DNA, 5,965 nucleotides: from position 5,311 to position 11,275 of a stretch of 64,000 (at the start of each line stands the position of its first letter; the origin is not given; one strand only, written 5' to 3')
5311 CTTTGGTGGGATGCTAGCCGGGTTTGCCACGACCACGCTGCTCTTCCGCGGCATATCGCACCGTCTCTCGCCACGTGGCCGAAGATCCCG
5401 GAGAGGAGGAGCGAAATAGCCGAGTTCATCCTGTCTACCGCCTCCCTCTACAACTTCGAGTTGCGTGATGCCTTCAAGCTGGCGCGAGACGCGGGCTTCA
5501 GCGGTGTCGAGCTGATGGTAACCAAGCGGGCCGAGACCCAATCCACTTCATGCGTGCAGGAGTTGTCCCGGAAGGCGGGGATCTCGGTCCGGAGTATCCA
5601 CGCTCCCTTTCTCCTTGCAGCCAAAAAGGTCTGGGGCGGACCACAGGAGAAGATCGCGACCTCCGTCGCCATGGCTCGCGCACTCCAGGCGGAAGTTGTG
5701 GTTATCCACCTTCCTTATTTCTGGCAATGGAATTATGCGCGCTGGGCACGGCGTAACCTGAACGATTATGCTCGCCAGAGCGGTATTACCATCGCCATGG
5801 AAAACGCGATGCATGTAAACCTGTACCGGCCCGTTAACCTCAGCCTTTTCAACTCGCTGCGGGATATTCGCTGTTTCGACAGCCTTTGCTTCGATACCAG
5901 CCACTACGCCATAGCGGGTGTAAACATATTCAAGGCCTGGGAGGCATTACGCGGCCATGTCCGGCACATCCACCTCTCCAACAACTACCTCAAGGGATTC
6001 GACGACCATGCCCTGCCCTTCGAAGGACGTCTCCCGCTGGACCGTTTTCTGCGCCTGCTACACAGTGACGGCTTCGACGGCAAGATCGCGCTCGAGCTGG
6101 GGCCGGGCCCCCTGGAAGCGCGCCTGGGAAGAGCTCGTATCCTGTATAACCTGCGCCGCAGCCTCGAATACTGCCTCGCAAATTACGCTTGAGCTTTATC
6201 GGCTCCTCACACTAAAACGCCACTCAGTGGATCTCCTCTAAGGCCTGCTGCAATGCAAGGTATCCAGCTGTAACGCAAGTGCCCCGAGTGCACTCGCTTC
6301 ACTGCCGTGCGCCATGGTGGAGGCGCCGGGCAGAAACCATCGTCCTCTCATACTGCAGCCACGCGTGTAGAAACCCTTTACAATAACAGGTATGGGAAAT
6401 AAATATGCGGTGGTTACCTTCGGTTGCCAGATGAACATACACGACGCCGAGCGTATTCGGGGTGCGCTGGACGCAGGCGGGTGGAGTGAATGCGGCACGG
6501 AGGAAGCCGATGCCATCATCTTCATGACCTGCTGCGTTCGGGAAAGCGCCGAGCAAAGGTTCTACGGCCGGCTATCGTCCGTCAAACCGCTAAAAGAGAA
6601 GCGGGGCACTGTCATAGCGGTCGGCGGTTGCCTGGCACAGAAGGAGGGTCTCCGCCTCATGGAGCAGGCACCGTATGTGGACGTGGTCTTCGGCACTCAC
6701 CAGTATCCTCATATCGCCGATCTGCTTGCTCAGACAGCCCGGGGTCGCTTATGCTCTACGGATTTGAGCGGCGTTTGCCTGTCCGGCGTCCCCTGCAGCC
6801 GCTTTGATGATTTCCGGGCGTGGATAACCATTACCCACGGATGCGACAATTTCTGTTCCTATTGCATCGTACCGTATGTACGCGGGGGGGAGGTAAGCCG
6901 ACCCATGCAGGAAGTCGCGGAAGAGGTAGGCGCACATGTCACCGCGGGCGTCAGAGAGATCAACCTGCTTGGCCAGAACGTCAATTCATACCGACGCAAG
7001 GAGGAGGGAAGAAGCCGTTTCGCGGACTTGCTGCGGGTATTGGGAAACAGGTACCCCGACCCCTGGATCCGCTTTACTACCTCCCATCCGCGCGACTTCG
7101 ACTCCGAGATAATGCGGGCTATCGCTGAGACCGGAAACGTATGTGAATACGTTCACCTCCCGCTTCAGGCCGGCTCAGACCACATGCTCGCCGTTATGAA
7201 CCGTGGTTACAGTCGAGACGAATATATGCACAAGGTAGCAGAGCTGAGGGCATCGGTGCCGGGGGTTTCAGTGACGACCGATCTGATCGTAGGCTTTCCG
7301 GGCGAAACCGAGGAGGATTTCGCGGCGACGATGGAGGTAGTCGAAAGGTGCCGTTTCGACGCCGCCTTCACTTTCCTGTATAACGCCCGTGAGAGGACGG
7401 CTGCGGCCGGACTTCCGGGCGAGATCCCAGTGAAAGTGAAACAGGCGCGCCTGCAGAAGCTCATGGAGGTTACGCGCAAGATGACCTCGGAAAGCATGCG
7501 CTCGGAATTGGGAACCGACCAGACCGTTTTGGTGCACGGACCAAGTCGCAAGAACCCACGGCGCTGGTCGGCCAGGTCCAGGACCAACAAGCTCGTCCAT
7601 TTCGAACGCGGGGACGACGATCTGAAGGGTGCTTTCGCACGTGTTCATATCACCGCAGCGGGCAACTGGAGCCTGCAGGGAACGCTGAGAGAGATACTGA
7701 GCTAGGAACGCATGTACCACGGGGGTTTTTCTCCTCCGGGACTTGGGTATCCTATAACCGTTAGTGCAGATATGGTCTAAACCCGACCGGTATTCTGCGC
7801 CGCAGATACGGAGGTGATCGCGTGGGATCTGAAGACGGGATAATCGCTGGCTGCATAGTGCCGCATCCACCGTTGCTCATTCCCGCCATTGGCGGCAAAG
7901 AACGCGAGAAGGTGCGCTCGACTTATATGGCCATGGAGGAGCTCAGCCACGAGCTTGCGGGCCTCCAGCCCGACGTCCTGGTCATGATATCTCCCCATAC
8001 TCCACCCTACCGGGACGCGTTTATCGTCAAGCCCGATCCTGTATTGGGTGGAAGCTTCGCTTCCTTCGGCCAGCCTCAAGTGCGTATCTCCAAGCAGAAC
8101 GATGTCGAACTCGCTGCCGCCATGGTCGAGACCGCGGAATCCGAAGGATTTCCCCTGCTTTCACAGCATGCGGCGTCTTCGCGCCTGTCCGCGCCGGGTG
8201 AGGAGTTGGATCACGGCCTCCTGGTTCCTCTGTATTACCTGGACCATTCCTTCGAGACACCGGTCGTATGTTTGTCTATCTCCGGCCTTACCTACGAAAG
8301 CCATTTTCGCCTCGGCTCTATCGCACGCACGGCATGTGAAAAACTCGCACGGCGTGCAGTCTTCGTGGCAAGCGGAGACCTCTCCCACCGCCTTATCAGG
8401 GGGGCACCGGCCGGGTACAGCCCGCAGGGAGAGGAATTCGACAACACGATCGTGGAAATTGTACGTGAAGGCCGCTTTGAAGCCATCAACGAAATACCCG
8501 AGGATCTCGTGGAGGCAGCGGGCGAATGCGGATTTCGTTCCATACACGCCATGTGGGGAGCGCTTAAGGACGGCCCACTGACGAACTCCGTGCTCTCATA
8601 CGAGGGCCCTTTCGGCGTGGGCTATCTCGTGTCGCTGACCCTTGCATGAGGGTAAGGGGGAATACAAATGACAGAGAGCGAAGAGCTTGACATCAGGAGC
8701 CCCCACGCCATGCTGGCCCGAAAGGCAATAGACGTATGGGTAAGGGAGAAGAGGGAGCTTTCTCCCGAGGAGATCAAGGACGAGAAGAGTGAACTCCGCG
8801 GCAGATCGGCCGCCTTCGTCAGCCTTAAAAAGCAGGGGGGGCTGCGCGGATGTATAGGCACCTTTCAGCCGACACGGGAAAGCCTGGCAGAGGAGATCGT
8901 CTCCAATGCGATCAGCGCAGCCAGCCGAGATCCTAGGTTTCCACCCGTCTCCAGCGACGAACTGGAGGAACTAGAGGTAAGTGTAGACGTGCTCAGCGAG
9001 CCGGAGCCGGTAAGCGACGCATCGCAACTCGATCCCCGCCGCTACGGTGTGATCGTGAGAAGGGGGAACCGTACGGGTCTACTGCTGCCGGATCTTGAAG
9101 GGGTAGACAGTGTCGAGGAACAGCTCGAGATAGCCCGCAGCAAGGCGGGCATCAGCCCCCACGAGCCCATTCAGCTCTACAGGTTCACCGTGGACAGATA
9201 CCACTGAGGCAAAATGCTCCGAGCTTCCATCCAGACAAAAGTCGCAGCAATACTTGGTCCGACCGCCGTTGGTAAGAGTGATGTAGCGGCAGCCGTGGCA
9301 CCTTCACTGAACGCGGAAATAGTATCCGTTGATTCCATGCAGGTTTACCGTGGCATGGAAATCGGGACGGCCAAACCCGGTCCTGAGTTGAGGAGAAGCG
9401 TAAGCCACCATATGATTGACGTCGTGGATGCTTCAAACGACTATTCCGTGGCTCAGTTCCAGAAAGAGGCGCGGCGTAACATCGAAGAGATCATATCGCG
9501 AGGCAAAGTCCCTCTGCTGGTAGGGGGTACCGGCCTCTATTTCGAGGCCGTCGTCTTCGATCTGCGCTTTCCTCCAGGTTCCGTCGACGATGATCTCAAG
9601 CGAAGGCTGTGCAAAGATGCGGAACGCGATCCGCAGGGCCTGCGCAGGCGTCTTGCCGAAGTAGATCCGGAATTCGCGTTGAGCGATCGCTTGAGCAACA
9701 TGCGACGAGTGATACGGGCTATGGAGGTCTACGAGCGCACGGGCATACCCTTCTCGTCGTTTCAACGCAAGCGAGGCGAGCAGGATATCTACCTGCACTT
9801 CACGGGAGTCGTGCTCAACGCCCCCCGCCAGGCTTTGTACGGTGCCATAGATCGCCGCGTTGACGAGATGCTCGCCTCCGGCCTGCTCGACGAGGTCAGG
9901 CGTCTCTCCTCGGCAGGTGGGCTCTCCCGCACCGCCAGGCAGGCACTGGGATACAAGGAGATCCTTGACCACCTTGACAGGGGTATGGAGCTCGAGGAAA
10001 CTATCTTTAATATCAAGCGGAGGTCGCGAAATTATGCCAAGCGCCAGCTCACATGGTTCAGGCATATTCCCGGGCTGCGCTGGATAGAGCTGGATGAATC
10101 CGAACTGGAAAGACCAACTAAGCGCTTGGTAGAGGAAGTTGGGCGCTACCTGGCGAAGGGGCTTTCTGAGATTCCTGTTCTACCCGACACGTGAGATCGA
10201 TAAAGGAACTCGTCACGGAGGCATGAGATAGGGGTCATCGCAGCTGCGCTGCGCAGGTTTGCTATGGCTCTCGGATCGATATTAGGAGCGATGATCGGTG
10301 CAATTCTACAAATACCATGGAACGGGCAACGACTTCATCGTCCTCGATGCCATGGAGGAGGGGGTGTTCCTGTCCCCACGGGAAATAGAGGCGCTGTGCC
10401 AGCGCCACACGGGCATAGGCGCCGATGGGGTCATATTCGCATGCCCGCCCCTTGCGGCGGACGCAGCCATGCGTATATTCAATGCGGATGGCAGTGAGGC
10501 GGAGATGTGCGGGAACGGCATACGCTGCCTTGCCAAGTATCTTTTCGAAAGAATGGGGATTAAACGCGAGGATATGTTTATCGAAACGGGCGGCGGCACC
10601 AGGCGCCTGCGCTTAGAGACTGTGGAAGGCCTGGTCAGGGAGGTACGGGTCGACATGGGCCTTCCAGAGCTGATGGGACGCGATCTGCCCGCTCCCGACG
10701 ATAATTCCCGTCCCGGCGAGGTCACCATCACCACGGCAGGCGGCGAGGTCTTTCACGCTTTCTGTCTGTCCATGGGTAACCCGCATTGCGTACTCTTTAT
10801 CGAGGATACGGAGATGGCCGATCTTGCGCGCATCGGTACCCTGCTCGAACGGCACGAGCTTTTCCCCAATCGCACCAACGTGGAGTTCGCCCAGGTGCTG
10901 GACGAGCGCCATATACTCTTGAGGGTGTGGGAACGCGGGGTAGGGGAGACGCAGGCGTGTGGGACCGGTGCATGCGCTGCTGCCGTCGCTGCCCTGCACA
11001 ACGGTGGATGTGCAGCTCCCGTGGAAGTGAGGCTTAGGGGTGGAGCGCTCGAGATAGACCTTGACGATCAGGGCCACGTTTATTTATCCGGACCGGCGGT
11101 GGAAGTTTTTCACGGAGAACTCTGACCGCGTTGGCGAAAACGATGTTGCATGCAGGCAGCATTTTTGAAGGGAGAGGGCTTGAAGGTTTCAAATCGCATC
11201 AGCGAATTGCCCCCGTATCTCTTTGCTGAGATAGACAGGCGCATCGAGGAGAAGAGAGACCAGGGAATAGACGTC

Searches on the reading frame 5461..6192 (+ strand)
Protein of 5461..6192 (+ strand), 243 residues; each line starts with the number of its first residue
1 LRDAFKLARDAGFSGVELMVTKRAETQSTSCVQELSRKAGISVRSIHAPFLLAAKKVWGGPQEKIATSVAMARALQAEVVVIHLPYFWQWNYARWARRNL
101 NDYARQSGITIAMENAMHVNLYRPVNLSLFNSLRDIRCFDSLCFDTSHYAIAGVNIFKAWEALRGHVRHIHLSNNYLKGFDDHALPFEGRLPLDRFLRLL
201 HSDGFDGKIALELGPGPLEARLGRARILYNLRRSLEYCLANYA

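Call 54: search_protein_families(library=pfam, proteins=[window:5461-6192:+], max_evalue=0.00001)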
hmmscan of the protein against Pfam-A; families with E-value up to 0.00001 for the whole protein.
window:5461-6192:+ (243 aa): 1 family
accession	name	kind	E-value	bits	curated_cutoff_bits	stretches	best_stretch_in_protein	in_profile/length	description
PF01261.30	AP_endonuc_2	-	7.4e-18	65.6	31.1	1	5-220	1-239/249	Xylose isomerase-like TIM barrel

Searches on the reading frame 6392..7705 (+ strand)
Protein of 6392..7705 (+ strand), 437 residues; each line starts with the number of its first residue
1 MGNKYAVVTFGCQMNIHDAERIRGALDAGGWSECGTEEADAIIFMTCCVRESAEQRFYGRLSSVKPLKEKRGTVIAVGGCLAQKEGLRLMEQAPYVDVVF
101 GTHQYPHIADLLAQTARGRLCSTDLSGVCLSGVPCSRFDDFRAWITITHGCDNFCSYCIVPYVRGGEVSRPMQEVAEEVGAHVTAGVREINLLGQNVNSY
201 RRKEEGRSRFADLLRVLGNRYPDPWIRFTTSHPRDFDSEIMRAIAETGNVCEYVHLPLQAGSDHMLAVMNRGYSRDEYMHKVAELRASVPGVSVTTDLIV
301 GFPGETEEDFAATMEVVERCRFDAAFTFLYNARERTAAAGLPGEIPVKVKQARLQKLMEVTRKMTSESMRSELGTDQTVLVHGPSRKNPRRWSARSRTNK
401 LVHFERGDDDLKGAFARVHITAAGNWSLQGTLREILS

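Call 54: search_protein_families(library=pfam, proteins=[window:6392-7705:+], max_evalue=0.00001)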
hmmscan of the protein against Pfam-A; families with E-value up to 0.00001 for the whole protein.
window:6392-7705:+ (437 aa): 2 families
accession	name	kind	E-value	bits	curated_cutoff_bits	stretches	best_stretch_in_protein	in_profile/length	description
PF04055.27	Radical_SAM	-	8.7e-28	98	29.5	1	145-315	1-164/166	Radical SAM superfamily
PF00919.26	UPF0004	-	8.2e-25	87.1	27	1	4-101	1-98/98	Uncharacterized protein family UPF0004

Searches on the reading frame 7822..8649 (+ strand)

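Call 54: search_protein_families(library=pfam, proteins=[window:7822-8649:+], max_evalue=0.00001)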
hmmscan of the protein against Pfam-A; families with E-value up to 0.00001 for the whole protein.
window:7822-8649:+ (275 aa): 1 family
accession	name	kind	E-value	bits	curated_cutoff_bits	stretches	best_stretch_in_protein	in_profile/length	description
PF02900.23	LigB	-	3.1e-40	138.4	26.3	1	12-270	4-268/269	Catalytic LigB subunit of aromatic ring-opening dioxygenase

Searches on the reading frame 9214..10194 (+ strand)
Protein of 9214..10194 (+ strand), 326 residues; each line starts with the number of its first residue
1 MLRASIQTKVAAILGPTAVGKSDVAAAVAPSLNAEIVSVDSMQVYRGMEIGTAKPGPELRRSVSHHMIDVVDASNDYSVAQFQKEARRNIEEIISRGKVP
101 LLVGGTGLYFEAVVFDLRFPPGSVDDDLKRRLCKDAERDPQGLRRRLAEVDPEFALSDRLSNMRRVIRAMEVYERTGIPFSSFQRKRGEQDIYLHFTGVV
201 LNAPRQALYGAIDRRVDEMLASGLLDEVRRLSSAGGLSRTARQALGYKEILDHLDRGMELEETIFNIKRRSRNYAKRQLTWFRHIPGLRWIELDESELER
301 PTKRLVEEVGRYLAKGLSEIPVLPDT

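Call 54: search_protein_families(library=pfam, proteins=[window:9214-10194:+], max_evalue=0.00001)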
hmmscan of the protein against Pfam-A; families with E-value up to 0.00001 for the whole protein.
window:9214-10194:+ (326 aa): 2 families
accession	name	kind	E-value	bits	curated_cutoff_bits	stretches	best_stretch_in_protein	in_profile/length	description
PF01715.23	IPPT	-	2.6e-79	266.8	23.6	1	43-284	1-242/243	IPP transferase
PF01745.22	IPT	-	1.8e-07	31.3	20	0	9-58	2-51/233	Isopentenyl transferase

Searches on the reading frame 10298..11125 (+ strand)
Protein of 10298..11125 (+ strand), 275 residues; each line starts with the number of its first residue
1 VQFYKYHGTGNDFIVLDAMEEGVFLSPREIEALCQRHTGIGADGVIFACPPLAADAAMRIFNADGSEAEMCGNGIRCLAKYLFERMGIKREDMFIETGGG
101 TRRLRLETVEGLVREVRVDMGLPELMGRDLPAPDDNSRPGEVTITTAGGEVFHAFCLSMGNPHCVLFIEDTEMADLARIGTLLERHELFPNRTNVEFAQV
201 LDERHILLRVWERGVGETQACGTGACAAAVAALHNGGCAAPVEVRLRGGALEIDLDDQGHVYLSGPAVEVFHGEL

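Call 54: search_protein_families(library=pfam, proteins=[window:10298-11125:+], max_evalue=0.00001)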
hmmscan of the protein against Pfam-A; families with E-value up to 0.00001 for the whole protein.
window:10298-11125:+ (275 aa): 1 family
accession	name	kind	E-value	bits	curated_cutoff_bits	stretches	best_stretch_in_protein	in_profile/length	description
PF01678.24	DAP_epimerase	-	4.6e-66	220.8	34.7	2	155-268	1-119/121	Diaminopimelate epimerase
